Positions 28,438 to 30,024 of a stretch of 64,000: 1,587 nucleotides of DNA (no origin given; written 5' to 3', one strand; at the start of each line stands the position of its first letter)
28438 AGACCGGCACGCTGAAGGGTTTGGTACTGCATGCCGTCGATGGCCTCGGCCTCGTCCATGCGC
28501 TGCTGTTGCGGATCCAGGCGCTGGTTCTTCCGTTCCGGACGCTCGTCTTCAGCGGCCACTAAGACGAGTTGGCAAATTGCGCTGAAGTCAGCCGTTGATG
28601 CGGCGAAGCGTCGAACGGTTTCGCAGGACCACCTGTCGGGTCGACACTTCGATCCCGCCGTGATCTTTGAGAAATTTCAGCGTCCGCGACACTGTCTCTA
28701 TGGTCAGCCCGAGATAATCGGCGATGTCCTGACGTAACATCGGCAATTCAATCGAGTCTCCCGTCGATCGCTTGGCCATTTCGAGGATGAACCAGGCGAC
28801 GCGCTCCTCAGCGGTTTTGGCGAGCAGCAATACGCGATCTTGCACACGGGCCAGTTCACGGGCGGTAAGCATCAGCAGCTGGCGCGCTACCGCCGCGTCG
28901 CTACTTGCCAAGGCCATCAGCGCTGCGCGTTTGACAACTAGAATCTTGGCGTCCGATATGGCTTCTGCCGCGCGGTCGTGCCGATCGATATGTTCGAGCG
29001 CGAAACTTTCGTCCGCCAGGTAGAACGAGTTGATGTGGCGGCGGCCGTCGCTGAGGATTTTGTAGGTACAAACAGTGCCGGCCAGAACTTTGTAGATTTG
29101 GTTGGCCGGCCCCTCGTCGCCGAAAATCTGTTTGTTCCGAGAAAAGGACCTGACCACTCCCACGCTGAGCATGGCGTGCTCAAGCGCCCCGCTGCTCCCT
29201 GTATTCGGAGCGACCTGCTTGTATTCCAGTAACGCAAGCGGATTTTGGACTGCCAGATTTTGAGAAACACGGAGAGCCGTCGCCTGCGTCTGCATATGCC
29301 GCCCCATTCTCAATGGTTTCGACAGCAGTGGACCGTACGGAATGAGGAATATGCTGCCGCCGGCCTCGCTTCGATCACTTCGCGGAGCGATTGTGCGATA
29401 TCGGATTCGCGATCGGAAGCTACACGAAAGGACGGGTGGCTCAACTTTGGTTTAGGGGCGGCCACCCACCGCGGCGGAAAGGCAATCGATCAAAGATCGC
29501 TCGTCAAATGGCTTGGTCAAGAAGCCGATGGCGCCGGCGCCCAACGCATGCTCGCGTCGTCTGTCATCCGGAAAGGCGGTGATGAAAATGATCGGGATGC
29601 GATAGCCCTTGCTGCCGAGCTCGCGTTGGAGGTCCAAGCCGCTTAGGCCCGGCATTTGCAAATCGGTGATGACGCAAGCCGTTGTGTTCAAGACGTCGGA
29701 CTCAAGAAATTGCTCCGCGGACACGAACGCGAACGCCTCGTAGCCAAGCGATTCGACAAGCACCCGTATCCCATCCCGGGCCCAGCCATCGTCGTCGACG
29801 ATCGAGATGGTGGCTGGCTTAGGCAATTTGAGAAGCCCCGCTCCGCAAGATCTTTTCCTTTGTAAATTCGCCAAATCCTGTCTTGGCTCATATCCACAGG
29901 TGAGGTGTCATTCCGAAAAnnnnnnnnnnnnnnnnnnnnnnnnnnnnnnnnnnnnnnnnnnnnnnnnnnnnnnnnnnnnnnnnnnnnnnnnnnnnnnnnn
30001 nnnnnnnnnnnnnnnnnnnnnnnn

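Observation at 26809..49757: Seven exact FNR/FixK boxes, all intergenic, define a compact low-oxygen regulon next to its own regulator genes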

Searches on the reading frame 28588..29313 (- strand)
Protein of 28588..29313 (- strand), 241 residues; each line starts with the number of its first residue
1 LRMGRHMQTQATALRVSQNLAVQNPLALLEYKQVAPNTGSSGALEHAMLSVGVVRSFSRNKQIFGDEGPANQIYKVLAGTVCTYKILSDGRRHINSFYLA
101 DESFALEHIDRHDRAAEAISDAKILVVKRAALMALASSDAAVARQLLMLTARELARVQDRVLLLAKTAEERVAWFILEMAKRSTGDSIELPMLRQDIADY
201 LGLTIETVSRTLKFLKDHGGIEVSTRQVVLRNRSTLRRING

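Call 7: search_protein_families(library=pfam, proteins=[window:28588-29313:-], max_evalue=0.001)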
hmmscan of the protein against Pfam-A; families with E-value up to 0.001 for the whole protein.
window:28588-29313:- (241 aa): 3 families
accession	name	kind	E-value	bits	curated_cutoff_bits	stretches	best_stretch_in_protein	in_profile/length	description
PF13545.12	HTH_Crp_2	-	4.6e-18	65.4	27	1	170-239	1-70/70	Crp-like helix-turn-helix domain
PF00325.26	Crp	-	1.8e-12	47.2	21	1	190-219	1-30/32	Bacterial regulatory proteins, crp family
PF00027.35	cNMP_binding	-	2.8e-08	34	27.5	1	55-138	2-88/89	Cyclic nucleotide-binding domain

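Call 22: find_related_loci(query=window:28588-29295:-, collection=genome_contigs, flank=10000)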
Query window:28588-29295:- (235 aa) in genome_contigs; peptide patterns used: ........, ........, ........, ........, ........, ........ (x = any residue, [..] = any of these).
154 stretches matched a pattern; 9 encode a relative of the query (tblastn E <= 1e-3); 9 distinct loci.
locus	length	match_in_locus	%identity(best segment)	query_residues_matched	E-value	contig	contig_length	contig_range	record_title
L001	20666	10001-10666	46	14-233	2e-54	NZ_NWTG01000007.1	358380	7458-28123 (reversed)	Bradyrhizobium sp. C9 Scaffold7_1, whole genome shotgun sequence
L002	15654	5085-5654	50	45-232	4e-53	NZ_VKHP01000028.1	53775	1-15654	Bradyrhizobium uaiense strain UFLA03-164 NODE_28_length_53775_cov_7.516068, whole genome shotgun sequence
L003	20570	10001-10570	50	45-232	1e-52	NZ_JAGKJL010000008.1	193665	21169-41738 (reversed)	Bradyrhizobium australafricanum strain WSM 4400 scaffold_7, whole genome shotgun sequence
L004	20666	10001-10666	44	14-233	1e-52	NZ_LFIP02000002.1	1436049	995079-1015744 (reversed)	Bradyrhizobium embrapense strain SEMIA 6208 scaffold2.1, whole genome shotgun sequence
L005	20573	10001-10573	49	45-233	2e-52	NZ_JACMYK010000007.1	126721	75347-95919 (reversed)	Bradyrhizobium acaciae strain 10BB Contigs_007, whole genome shotgun sequence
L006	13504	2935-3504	49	45-232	7e-52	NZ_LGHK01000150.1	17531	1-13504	Bradyrhizobium sp. NAS96.2 Bradyrhizobium_NAS96.2_c150, whole genome shotgun sequence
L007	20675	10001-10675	43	11-233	5e-51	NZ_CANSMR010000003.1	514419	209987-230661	MAG: uncultured Bradyrhizobium sp. isolate SRR15633984_bin.32_metawrap_v1.3_MAG NODE.5_length_514419_cov_16_412375, whol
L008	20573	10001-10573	48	45-233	7e-51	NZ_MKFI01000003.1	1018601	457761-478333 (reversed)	Bradyrhizobium mercantei strain SEMIA 6399 scaffold3.1, whole genome shotgun sequence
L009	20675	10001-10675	42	11-228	1e-50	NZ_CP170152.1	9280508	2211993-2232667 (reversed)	Bradyrhizobium sp. Pha-3 chromosome, complete genome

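Call 24: search_solved_structures(query=window:28588-29295:-, show_alignments=2, max_evalue=0.00001)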
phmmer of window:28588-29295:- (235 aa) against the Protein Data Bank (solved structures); distinct sequences matched with E-value up to 0.00001: 19.
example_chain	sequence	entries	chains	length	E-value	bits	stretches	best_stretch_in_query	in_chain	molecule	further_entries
4i2o_A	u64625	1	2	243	5.2e-45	156.8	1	42-233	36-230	FixK2 protein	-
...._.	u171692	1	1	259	3.4e-16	62.8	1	52-230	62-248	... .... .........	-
9qly_A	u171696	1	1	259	4.5e-16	62.4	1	52-230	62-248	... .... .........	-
8qto_A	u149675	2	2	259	8.7e-16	61.4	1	52-230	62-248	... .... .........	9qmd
9qll_A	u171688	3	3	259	8.9e-16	61.4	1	52-230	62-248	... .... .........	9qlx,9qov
5cvr_A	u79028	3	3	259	8.9e-16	61.4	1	52-230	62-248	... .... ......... | FNR regulator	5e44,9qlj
9qmc_A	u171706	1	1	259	8.9e-16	61.4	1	52-230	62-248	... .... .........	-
3fx3_A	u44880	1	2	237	6.8e-12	48.7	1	40-222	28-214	Cyclic nucleotide-binding protein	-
3h3z_A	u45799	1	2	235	7.2e-12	48.6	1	40-222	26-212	Cyclic nucleotide-binding protein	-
3dkw_A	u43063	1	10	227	1e-10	44.9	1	50-230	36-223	DNR protein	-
3h3u_A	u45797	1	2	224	3.3e-09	39.9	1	50-231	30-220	PROBABLE TRANSCRIPTIONAL REGULATORY PROTEIN (PROBABLY CRP/FNR-FAMILY)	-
3mzh_A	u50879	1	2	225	3.4e-09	39.9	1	50-231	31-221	PROBABLE TRANSCRIPTIONAL REGULATORY PROTEIN (PROBABLY CRP/FNR-FAMILY)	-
3d0s_A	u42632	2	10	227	3.5e-09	39.9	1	50-231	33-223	TRANSCRIPTIONAL REGULATORY PROTEIN | PROBABLE TRANSCRIPTIONAL REGULATORY PROTEIN (PROBABLY CRP/ FNR-FAMILY)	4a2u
4ev0_A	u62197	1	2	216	4.3e-09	39.6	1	48-232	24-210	Transcription regulator, Crp family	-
3i54_A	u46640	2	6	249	4.5e-09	39.5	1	50-231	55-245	Transcriptional regulator, Crp/Fnr family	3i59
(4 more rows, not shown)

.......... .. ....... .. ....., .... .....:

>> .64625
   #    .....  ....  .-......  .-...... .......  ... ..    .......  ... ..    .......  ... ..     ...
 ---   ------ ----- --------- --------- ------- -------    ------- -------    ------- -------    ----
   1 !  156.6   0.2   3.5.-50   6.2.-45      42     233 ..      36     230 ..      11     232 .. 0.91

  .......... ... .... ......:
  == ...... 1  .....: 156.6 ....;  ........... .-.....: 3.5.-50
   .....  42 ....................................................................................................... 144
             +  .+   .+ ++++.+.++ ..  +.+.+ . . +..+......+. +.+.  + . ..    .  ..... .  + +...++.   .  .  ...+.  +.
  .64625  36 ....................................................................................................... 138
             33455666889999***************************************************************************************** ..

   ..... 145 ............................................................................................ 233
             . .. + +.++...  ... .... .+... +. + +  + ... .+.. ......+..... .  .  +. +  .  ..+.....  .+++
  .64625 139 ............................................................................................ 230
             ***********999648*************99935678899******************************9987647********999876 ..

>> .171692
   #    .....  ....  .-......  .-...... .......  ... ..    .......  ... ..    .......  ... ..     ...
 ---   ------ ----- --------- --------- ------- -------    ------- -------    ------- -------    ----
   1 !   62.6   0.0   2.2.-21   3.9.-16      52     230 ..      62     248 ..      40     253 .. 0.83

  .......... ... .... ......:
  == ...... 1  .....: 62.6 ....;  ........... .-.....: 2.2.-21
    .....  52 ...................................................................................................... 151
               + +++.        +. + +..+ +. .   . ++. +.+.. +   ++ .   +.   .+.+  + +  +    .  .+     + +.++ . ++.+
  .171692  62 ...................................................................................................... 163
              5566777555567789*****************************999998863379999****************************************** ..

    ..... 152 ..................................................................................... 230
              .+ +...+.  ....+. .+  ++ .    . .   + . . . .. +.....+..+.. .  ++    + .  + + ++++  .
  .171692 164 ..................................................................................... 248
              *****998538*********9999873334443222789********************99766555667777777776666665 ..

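Call 28: find_homologous_proteins(query=window:28588-29295:-, max_evalue=1e-20)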
Query window:28588-29295:- (235 aa): 7204 proteins with E <= 1e-20 among 8000 candidates; the best 120 are listed.
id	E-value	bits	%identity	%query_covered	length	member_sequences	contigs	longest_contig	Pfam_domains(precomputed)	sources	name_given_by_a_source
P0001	9.2e-143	491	100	100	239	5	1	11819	PF13545.13,PF00027.36,PF00325.27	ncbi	ncbi:MAG: helix-turn-helix domain-containing protein [Xanthobacteraceae bacterium]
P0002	1.3e-101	356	77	100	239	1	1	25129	PF13545.13,PF00027.36,PF00325.27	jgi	jgi:CRP/FNR family nitrogen fixation transcriptional regulator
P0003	5.5e-88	312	68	99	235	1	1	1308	PF13545.13,PF00027.36,PF00325.27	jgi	jgi:CRP/FNR family transcriptional regulator, nitrogen fixation regulation protein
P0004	9.3e-86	305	67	100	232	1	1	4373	PF13545.13,PF00027.36,PF00325.27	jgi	jgi:CRP/FNR family transcriptional regulator, nitrogen fixation regulation protein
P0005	9.5e-86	305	67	99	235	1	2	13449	PF13545.13,PF00027.36,PF00325.27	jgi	jgi:CRP/FNR family transcriptional regulator, nitrogen fixation regulation protein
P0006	1.0e-83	298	66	100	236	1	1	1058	PF13545.13,PF00027.36,PF00325.27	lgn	-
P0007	9.2e-83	295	78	82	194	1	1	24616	PF13545.13,PF00027.36,PF00325.27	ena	-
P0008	1.5e-82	294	63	100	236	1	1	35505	PF13545.13,PF00027.36,PF00325.27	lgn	-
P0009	5.6e-75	269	68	86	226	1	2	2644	PF13545.13,PF00027.36,PF00325.27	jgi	jgi:CRP/FNR family transcriptional regulator, nitrogen fixation regulation protein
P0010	1.7e-74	268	68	85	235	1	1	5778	PF13545.13,PF00027.36,PF00325.27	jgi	jgi:CRP/FNR family nitrogen fixation transcriptional regulator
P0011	1.5e-73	265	64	86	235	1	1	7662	PF13545.13,PF00027.36,PF00325.27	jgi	jgi:CRP/FNR family transcriptional regulator, nitrogen fixation regulation protein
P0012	7.4e-73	263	66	85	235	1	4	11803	PF13545.13,PF00027.36,PF00325.27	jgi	jgi:CRP/FNR family nitrogen fixation transcriptional regulator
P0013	7.5e-72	259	65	85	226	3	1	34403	PF13545.13,PF00027.36,PF00325.27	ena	-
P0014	1.3e-71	259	62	92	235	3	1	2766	PF13545.13,PF00027.36,PF00325.27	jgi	jgi:CRP/FNR family nitrogen fixation transcriptional regulator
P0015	1.3e-69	252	58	93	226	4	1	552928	PF13545.13,PF00027.36,PF00325.27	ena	-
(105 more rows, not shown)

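Call 29: find_encoding_contigs(protein=P0001, flank=10000, max_places=4)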
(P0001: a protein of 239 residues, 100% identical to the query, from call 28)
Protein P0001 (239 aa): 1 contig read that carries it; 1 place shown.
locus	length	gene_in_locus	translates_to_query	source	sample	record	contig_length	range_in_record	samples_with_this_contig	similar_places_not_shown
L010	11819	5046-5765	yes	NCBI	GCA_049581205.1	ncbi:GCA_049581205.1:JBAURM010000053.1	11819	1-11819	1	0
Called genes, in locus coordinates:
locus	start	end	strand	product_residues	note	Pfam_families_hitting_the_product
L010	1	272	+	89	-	?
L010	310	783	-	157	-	-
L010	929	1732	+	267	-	PF03976:PPK2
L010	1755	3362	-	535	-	PF17158:MASE4, PF17159:MASE3, PF00512:HisKA (weak), PF02518:HATPase_c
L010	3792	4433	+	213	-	PF00072:Response_reg, PF08281:Sigma70_r4_2 (weak), PF00196:GerE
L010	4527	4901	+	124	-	PF00072:Response_reg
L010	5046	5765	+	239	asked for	PF00027:cNMP_binding, PF13545:HTH_Crp_2, PF00325:Crp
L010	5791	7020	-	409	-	-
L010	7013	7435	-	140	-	-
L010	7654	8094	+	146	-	-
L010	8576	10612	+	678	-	PF05378:Hydant_A_N, PF01968:Hydantoinase_A, PF19278:Hydant_A_C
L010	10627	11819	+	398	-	PF02538:Hydantoinase_B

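Call 30: find_encoding_contigs(protein=P0002, flank=10000, max_places=4)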
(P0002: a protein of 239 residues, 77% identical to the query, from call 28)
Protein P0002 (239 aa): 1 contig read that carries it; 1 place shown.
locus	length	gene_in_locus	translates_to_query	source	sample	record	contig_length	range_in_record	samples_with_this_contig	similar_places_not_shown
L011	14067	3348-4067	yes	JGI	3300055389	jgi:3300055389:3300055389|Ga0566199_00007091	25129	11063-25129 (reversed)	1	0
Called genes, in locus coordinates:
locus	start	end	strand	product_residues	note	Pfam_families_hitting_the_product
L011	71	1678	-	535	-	PF17158:MASE4, PF17159:MASE3 (weak), PF00512:HisKA (weak), PF02518:HATPase_c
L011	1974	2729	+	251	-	PF00072:Response_reg, PF00196:GerE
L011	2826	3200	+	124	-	PF00072:Response_reg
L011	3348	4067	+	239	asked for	PF00027:cNMP_binding, PF13545:HTH_Crp_2, PF00325:Crp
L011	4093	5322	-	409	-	-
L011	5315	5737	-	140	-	-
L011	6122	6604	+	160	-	PF06186:DUF992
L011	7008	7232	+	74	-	-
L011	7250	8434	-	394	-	PF01321:Creatinase_N, PF00557:Peptidase_M24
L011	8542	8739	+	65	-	-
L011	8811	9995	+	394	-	PF25917:BSH_RND, PF25876:HH_MFP_RND, PF25944:Beta-barrel_RND, PF25967:RND-MFP_C, PF25989:YknX_C (weak)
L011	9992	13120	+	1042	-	PF00873:ACR_tran, PF03176:MMPL (weak)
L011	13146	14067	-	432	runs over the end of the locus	PF01717:Meth_synt_2 (faint)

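Call 31: find_encoding_contigs(protein=P0007, flank=10000, max_places=4)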
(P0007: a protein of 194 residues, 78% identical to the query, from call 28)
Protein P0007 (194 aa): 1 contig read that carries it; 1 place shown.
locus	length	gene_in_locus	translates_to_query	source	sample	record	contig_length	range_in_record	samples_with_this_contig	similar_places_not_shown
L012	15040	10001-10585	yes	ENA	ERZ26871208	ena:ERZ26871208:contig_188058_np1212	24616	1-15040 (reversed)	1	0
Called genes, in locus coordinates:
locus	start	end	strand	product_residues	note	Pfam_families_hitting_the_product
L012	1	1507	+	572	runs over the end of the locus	PF00916:Sulfate_transp, PF01740:STAS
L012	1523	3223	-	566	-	-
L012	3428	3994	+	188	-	PF13302:Acetyltransf_3, PF00583:Acetyltransf_1, PF13508:Acetyltransf_7 (weak)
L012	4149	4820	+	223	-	-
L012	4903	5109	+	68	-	-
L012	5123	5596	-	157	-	-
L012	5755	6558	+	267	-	PF03976:PPK2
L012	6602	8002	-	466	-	PF17158:MASE4, PF17159:MASE3 (weak), PF02518:HATPase_c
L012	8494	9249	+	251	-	PF00072:Response_reg, PF08281:Sigma70_r4_2 (weak), PF00196:GerE, PF04545:Sigma70_r4 (faint)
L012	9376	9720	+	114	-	PF00072:Response_reg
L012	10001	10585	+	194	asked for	PF00027:cNMP_binding, PF13545:HTH_Crp_2, PF00325:Crp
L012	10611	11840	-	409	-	-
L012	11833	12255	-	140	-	-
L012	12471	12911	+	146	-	-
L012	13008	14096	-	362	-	PF12625:Arabinose_bd, PF00165:HTH_AraC (faint), PF12833:HTH_18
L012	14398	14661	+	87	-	PF00072:Response_reg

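Call 50: search_protein_families(library=ncbifam, proteins=[window:28588-29307:-], max_evalue=0.01)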
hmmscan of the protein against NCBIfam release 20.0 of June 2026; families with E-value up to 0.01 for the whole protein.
window:28588-29307:- (239 aa): 9 families
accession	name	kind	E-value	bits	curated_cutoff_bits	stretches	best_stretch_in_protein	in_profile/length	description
NF050806.1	TransRegFixKCaul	equivalog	1.2e-58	197.9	300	1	39-237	12-213/215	transcriptional regulator FixK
NF008365.0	PRK11161.1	subfamily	1.3e-23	83.6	228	1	56-238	53-243/250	fumarate/nitrate reduction transcriptional regulator Fnr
NF045989.1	TransRegFnrLRhodb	equivalog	2.1e-19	69.7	300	1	49-234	35-231/245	transcriptional regulator FnrL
NF006901.0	PRK09392.1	equivalog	1.5e-15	57.2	211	1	47-237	27-220/236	transcriptional activator FtrB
NF050815.1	TransActFtrBCaul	equivalog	6.4e-08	32.1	300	1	52-237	34-222/251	transcriptional activator FtrB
NF052518.1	TransRegLdrP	equivalog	5.7e-07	29.7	300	1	54-236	3-186/195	transcriptional regulator LdrP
NF008732.0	PRK11753.1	equivalog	7.8e-07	28.8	266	1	45-228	18-210/214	cAMP-activated global transcriptional regulator CRP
NF053664.1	TransRegPtrACyano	equivalog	5.8e-05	22.5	300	1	70-229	29-191/196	Crp/Fnr family transcriptional regulator PtrA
NF010499.0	PRK13918.1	equivalog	0.00032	20.3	274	1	65-237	26-200/205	CRP/FNR family transcriptional regulator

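Call 73: search_protein_families(library=pfam, proteins=[L010:1755-3362:-], max_evalue=0.5)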
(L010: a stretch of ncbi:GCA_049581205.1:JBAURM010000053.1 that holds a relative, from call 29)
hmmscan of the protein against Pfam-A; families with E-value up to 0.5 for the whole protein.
L010:1755-3362:- (535 aa): 8 families
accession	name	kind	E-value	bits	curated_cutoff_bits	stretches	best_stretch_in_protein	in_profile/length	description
PF17158.10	MASE4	-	9.4e-25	87.8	28.4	1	52-284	3-239/239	Membrane-associated sensor, integral membrane domain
PF02518.31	HATPase_c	-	4e-23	82.4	26.4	1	418-525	3-110/111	Histidine kinase-, DNA gyrase B-, and HSP90-like ATPase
PF17159.10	MASE3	-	1.3e-08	35.2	31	1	59-275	13-217/226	Membrane-associated sensor domain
PF00512.31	HisKA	-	8.6e-06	26.2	26.9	1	309-371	6-63/66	His Kinase A (phospho-acceptor) domain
PF14501.12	HATPase_c_5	-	0.00068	20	22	1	422-507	7-87/102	GHKL domain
PF13581.12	HATPase_c_2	-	0.0067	16.9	27.4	1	442-496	52-106/127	Histidine kinase-like ATPase domain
PF13589.12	HATPase_c_3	-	0.011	16.2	25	1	422-473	4-50/137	Histidine kinase-, DNA gyrase B-, and HSP90-like ATPase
PF17512.7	Sh_2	-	0.14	12.4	27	1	265-326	33-93/174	Metapneumovirus Small hydrophobic protein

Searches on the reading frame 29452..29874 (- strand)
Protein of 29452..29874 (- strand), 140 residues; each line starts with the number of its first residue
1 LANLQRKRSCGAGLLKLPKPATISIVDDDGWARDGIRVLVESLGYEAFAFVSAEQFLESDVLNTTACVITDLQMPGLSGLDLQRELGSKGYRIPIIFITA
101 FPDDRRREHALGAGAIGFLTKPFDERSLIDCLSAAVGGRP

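Call 7: search_protein_families(library=pfam, proteins=[window:29452-29874:-], max_evalue=0.001)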
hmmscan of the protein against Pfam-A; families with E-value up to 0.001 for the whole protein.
window:29452-29874:- (140 aa): 1 family
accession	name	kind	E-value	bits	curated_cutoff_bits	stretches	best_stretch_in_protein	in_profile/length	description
PF00072.30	Response_reg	-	1e-22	80.8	30.2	1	23-130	1-108/111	Response regulator receiver domain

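Call 50: search_protein_families(library=ncbifam, proteins=[window:29452-29826:-], max_evalue=0.01)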
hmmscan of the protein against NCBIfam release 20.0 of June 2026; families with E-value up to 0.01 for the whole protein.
window:29452-29826:- (124 aa): 95 families (the best 25 are shown)
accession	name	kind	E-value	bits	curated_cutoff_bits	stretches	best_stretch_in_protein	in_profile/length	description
NF006900.1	PRK09390.1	equivalog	1e-26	93.7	255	1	1-120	1-120/203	response regulator FixJ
NF040749.1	tetrathio_RR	equivalog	4e-16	59.3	290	1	7-119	2-114/191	tetrathionate respiration response regulator TtrR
NF007005.1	PRK09468.1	equivalog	8.8e-14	51.5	331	1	6-118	5-117/237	osmolarity response regulator transcription factor OmpR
TIGR01818.1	ntrC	equivalog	1.9e-13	50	558.6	1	7-118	1-112/463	nitrogen regulation protein NR(I)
NF047793.1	ResRegPgtA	equivalog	1.6e-12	47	650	1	6-121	7-122/414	two-component system response regulator PgtA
NF008176.1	PRK10923.1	equivalog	5.6e-12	45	620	1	6-113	5-112/469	nitrogen regulation protein NR(I)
TIGR02154.1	PhoB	equivalog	1.1e-11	44.4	296.2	1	6-118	4-118/226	phosphate regulon transcriptional regulator PhoB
NF040689.1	MtrAB_MtrA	equivalog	2.4e-11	43.4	300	1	7-117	1-110/219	MtrAB system response regulator MtrA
NF053854.1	RespRegPhoBBctds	equivalog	2.9e-11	43.2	270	1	7-113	1-108/225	two-component system response regulator PhoB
NF008296.0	PRK11083.1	equivalog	5.9e-11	42.2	273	1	5-113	4-111/228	two-component system response regulator CreB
NF000402.1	vanR-B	exception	7.6e-11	41.9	480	1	7-116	5-113/219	vancomycin resistance response regulator transcription factor VanR-B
NF008378.0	PRK11173.1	equivalog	8.9e-11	41.6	334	1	6-112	5-110/238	two-component system response regulator ArcA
NF008469.0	PRK11361.1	equivalog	1.3e-10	40.6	714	1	5-110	5-110/461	acetoacetate metabolism transcriptional regulator AtoC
NF040534.1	resp_reg_YycF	equivalog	1.6e-10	40.6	340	1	6-118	2-113/231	response regulator YycF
NF041734.1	resp_reg_RppA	equivalog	2e-10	40.4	250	1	37-116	36-114/229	two-component system response regulator RppA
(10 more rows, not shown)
